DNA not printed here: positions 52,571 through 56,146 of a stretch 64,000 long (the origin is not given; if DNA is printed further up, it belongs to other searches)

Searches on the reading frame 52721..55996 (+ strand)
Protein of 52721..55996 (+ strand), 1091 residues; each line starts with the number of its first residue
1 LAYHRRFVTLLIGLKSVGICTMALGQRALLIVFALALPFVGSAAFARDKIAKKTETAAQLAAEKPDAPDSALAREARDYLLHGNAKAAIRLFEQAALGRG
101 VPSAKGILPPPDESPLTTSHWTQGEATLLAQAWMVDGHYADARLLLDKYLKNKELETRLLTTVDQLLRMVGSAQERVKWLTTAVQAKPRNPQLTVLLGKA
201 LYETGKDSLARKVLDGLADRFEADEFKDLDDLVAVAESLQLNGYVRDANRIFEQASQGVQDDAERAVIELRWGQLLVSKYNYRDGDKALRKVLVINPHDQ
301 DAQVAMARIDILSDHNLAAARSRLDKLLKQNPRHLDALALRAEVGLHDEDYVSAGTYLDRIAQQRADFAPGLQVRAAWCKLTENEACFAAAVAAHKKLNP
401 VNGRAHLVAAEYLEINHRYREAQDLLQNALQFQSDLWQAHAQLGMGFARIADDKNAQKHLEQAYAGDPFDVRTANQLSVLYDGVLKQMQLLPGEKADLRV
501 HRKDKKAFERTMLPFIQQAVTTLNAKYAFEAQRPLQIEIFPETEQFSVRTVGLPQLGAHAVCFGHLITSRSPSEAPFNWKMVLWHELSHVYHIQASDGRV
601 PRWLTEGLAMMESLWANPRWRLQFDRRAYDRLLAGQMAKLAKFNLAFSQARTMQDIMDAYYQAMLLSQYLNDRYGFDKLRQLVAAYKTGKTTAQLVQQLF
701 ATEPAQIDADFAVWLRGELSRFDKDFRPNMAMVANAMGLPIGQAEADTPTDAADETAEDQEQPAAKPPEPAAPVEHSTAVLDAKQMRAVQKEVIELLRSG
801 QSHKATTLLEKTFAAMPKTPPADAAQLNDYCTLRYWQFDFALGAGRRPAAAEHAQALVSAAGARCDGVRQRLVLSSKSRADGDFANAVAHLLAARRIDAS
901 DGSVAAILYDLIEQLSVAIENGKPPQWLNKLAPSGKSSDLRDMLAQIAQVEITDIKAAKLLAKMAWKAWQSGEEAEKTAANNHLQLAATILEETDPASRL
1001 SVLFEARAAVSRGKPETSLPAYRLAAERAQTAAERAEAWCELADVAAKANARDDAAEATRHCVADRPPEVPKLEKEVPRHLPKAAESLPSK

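Call 23: search_protein_families(library=pfam, proteins=[window:52721-55996:+], max_evalue=0.00001)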
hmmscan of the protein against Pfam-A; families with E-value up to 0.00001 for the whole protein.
window:52721-55996:+ (1091 aa): 5 families
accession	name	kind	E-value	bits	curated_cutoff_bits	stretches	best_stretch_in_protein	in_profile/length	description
PF13485.12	Peptidase_MA_2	-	1.1e-10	42.1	32.4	1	517-715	3-199/201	Peptidase MA superfamily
PF25062.1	ARM_TT21_N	-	1.4e-06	28.7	40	0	340-435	105-200/222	Tetratricopeptide repeat protein 21 N-terminal ARM repeat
PF13432.12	TPR_16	-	1.5e-06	29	32.7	0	316-365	12-61/65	Tetratricopeptide repeat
PF14559.12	TPR_19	-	5.9e-06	27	25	0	287-343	12-67/68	Tetratricopeptide repeat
PF23914.1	TPR_CcmH_CycH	-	7.4e-06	26.3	42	1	272-363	56-149/158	Cytochrome c-type biogenesis protein H TPR domain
